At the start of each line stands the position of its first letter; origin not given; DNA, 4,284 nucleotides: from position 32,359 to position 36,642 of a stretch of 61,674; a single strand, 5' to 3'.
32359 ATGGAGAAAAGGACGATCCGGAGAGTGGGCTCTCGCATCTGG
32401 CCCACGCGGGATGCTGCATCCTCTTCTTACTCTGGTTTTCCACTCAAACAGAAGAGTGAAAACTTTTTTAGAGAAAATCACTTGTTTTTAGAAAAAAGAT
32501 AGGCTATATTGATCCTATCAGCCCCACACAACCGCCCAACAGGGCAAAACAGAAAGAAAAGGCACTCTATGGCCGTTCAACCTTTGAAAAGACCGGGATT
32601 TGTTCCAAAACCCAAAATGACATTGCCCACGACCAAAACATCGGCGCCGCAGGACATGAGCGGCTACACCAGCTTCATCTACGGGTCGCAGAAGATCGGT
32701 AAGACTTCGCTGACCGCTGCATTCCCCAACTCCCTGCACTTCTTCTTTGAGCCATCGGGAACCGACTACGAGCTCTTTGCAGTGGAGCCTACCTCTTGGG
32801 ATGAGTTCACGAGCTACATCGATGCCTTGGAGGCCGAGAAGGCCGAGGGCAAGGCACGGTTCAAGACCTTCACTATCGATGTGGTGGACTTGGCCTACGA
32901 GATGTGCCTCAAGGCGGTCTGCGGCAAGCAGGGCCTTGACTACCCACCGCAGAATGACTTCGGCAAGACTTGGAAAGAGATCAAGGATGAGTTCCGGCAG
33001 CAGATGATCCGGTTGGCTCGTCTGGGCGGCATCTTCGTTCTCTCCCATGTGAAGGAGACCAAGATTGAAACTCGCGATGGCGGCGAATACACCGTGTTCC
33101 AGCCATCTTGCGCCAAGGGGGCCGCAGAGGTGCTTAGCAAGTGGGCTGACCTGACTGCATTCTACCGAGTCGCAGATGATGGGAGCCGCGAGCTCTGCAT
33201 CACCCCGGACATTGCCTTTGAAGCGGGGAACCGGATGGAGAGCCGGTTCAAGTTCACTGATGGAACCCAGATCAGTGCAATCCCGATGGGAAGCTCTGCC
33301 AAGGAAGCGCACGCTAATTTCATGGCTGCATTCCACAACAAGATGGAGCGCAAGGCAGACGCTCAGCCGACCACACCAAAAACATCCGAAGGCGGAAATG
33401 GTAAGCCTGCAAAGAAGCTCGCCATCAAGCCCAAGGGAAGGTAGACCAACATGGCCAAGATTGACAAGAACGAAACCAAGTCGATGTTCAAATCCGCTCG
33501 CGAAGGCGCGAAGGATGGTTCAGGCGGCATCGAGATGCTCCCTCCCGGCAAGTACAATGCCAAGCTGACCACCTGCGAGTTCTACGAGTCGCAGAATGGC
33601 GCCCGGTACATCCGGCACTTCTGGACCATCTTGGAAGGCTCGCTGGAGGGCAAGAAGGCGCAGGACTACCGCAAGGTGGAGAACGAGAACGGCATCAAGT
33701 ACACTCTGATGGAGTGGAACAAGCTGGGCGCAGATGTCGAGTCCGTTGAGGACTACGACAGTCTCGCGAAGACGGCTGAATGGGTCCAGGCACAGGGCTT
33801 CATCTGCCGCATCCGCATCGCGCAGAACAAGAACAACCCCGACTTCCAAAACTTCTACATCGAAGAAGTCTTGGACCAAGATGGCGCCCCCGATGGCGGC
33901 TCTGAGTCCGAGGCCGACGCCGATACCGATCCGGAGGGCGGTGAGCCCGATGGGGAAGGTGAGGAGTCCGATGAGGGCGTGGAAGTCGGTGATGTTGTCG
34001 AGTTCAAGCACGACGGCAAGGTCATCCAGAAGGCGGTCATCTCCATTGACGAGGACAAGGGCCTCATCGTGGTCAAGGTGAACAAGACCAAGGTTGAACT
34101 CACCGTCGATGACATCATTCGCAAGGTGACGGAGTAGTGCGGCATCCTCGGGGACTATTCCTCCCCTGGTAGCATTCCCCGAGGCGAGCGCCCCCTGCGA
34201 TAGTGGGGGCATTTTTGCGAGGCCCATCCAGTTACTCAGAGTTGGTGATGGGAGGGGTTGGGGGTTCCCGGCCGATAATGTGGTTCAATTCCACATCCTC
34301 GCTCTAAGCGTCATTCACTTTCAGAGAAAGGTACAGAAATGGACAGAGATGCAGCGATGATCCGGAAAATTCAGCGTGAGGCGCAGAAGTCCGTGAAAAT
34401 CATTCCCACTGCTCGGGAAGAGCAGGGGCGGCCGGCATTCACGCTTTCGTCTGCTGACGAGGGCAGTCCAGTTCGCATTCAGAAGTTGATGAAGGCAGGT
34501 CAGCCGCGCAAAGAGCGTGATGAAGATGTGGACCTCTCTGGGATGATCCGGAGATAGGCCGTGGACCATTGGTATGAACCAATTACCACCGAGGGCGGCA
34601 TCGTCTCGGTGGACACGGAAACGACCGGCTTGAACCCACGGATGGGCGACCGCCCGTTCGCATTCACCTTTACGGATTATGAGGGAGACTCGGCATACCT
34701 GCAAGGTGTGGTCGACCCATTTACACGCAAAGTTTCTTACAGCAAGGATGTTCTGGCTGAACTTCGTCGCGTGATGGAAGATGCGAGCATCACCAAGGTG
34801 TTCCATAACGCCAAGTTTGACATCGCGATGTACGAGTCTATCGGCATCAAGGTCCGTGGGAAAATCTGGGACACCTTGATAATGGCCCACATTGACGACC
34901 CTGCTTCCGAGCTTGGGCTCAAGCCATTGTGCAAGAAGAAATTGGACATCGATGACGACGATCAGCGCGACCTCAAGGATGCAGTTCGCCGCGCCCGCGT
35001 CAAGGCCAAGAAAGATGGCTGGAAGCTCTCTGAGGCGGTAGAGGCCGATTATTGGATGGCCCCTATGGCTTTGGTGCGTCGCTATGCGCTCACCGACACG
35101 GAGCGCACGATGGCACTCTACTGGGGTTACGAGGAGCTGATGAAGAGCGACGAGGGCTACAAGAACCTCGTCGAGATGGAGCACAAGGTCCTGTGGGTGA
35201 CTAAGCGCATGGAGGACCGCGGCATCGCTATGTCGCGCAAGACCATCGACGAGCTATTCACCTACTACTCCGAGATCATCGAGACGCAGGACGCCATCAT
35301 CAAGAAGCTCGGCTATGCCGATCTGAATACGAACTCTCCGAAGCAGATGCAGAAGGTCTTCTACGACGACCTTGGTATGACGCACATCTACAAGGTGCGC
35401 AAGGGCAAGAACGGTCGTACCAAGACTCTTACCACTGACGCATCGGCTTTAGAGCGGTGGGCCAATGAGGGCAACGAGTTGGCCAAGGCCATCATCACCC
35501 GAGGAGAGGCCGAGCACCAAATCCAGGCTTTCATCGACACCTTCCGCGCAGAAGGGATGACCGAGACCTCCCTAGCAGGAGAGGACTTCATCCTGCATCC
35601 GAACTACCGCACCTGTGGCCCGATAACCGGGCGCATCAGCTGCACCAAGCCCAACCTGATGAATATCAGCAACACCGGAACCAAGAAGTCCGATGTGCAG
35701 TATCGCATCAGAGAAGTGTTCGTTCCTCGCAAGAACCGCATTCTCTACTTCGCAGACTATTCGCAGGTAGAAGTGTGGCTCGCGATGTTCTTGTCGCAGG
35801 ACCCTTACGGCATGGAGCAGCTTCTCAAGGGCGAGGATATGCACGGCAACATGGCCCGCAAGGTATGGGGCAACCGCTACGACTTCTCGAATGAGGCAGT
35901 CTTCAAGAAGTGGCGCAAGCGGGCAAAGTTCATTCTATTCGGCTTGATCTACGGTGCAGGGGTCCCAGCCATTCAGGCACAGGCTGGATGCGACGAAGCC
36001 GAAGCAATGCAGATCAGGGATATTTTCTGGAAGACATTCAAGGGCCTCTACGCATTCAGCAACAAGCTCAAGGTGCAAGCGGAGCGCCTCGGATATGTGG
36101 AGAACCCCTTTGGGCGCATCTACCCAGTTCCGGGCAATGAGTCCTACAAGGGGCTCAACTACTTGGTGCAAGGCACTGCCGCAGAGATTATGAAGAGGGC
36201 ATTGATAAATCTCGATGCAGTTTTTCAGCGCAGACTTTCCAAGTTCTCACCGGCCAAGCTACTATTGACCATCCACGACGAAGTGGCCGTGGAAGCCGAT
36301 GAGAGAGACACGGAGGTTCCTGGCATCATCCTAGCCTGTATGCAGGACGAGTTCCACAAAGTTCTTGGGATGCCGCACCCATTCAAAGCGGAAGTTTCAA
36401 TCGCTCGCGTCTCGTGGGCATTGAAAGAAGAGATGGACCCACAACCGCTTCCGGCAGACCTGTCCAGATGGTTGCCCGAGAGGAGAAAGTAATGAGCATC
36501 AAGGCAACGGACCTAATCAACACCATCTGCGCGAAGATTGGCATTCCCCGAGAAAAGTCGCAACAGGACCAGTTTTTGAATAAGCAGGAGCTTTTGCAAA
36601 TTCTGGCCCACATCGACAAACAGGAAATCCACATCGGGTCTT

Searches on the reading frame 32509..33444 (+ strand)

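Call 61: search_protein_families(library=phrogs, proteins=[window:32509-33444:+], max_evalue=0.00001)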
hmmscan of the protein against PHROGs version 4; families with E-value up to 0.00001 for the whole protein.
window:32509-33444:+ (311 aa): 3 families
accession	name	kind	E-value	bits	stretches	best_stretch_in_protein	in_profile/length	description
phrog_124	-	DNA, RNA and nucleotide metabolism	1.9e-29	104.2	1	24-250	22-242/382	Sak4-like ssDNA annealing protein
phrog_8097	-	DNA, RNA and nucleotide metabolism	3e-17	63.6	1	96-247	318-466/598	exonuclease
phrog_19299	-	head and packaging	9.7e-08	31.9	1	91-227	419-558/702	terminase large subunit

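Call 62: search_protein_families(library=pfam, proteins=[window:32509-33444:+], max_evalue=0.001)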
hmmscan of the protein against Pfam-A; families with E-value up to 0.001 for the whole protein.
window:32509-33444:+ (311 aa): 1 family
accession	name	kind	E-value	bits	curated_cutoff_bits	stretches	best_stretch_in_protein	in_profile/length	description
PF13479.12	AAA_24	-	1.6e-27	97.1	27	1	53-243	3-195/195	AAA domain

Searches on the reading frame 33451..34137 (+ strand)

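Call 61: search_protein_families(library=phrogs, proteins=[window:33451-34137:+], max_evalue=0.00001)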
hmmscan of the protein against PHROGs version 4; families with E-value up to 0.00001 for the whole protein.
window:33451-34137:+ (228 aa): 1 family
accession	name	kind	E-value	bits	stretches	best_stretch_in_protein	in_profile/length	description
phrog_7778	-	DNA, RNA and nucleotide metabolism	3e-06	28.1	1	3-100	9-108/162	single strand DNA binding protein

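Call 62: search_protein_families(library=pfam, proteins=[window:33451-34137:+], max_evalue=0.001)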
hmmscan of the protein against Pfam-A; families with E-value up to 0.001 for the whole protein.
window:33451-34137:+ (228 aa): 1 family
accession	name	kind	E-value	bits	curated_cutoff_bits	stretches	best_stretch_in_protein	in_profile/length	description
PF05037.18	DUF669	-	8.6e-05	23.1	21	1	26-145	10-135/138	Protein of unknown function (DUF669)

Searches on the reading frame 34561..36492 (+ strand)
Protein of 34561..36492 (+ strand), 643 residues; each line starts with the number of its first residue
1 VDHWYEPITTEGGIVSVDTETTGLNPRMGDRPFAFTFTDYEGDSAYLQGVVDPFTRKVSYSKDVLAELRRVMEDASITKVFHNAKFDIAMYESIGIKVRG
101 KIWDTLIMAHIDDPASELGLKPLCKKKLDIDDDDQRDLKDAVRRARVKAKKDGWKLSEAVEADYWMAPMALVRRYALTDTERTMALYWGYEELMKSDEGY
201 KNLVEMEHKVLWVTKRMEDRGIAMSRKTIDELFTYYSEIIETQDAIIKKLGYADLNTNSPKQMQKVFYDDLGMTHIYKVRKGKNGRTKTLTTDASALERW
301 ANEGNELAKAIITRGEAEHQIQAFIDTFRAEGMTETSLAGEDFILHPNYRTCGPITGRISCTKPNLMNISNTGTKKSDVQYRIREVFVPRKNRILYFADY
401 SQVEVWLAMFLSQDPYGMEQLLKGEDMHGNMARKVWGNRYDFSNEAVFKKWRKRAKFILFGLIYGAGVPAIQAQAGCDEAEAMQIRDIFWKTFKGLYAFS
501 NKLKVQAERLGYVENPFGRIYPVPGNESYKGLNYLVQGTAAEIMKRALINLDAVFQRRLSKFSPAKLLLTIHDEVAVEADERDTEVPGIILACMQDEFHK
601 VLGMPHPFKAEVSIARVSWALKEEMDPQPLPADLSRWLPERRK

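Call 7: search_protein_families(library=phrogs, proteins=[window:34561-36492:+])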
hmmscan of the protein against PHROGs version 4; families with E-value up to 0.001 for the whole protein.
window:34561-36492:+ (643 aa): 10 families
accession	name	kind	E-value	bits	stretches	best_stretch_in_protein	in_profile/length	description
phrog_17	-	DNA, RNA and nucleotide metabolism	1.1e-109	369.2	1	10-635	668-1246/1445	DNA polymerase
phrog_2573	-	DNA, RNA and nucleotide metabolism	1.6e-26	94.3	1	381-613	3-269/336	DNA polymerase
phrog_15971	-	DNA, RNA and nucleotide metabolism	5.5e-21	76.1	1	336-586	115-340/376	DNA polymerase I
phrog_12241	-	DNA, RNA and nucleotide metabolism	3.9e-20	73.3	1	15-370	130-494/502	DNA polymerase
phrog_5995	-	DNA, RNA and nucleotide metabolism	1.5e-12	48.6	1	461-616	3-173/236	DNA polymerase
phrog_10285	-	DNA, RNA and nucleotide metabolism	1.4e-10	41.7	1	365-500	31-164/321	DNA polymerase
phrog_23226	-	DNA, RNA and nucleotide metabolism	1.2e-08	34.9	1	300-430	244-376/611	DNA polymerase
phrog_35406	-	DNA, RNA and nucleotide metabolism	1.3e-07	32.1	1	430-525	90-182/320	DNA polymerase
phrog_24147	-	DNA, RNA and nucleotide metabolism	1.9e-05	25.8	1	529-595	3-67/93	DNA polymerase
phrog_9556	-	DNA, RNA and nucleotide metabolism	1.9e-05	24.8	1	271-371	340-441/441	DNA polymerase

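Call 63: search_dna_similar(query=window:34561-36492:+, collection=phages, mode=protein, max_rows=25)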
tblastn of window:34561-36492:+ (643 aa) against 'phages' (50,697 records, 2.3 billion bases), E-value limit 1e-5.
The search stops at 5000 records and this limit was reached: more records match than are counted here, and every count below describes the 5000 best-scoring records only.
Records with a match: at least 5000; places in all: 5002; records where one place covers at least 80% of the query: 2102.
Best place of each record, by identity: <60% 5000.
By first word of the organism name: Mycobacterium 1399; Vibrio 575; Staphylococcus 343; Salmonella 286; Pseudomonas 249; Klebsiella 229; Microbacterium 193; Escherichia 177; Acinetobacter 170; Bacillus 158; and 119 more.
By host as written in the record: Mycobacterium smegmatis mc2 155 1014; - 647; Mycobacterium smegmatis mc#155 195; Klebsiella pneumoniae 114; Staphylococcus aureus 113; Microbacterium foliorum NRRL B-24224 93; Pseudomonas aeruginosa 80; Microbacterium foliorum NRRL B-24224 SEA 66; and 834 more.
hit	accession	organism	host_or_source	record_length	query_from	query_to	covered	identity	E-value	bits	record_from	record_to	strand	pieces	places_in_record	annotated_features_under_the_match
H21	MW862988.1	Gordonia phage Tolls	Gordonia terrae CAG3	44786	15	640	97%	25.9%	4e-22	108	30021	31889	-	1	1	44: DNA polymerase I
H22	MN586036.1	Gordonia phage AndPeggy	Gordonia rubripertincta NRRL B-16540 SEA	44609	15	640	97%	25.9%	1e-21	106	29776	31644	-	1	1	40: DNA polymerase I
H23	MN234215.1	Gordonia phage SteamedHams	Gordonia rubripertincta NRRL B-16540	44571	15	640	97%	25.9%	2e-21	105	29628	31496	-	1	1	43: DNA polymerase I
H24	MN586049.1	Gordonia phage Yarn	Gordonia rubripertincta NRRL B-16540 SEA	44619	15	640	97%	25.9%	5e-21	104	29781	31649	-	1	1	40: DNA polymerase I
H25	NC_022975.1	Mycobacterium phage HanShotFirst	Mycobacterium smegmatis mc2 155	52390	14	631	96%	26.0%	1e-20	103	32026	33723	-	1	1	43: DNA polymerase I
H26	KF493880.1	Mycobacterium phage HanShotFirst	Mycobacterium smegmatis mc2 155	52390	14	631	96%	26.0%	1e-20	103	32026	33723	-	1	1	43: DNA polymerase I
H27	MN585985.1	Mycobacterium phage Watermelon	Mycobacterium smegmatis mc2 155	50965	14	631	96%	26.0%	2e-19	99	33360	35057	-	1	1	46: DNA polymerase I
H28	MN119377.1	Mycobacterium phage Buttons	Mycobacterium smegmatis mc2 155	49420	14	631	96%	26.0%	4e-21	104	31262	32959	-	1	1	43: DNA polymerase I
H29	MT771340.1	Mycobacterium phage Jorgensen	Mycobacterium smegmatis mc2 155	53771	14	631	96%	26.0%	1e-19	100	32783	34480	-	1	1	45: DNA polymerase I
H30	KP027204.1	Mycobacterium phage Thor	Mycobacterium smegmatis mc2 155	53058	14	631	96%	26.0%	8e-20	100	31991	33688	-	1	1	43: DNA polymerase I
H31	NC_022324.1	Mycobacterium phage SarFire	Mycobacterium smegamtis mc2 155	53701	14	631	96%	26.0%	8e-20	100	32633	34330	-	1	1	43: DNA polymerase I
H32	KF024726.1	Mycobacterium phage SarFire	Mycobacterium smegamtis mc2 155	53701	14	631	96%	26.0%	8e-20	100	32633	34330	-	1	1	43: DNA polymerase I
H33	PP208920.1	Gordonia phage BillDoor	Gordonia rubripertincta NRRL B-16540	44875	15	640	97%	25.6%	8e-22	107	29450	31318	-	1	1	43: DNA polymerase I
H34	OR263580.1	Streptomyces phage Samy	Streptomyces ambofaciens ATCC 23877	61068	15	640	97%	25.6%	2e-22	109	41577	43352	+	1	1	DNA polymerase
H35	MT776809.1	Gordonia phage Buttrmlkdreams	Gordonia terrae CAG3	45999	15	640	97%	25.6%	9e-23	110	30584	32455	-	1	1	45: DNA polymerase I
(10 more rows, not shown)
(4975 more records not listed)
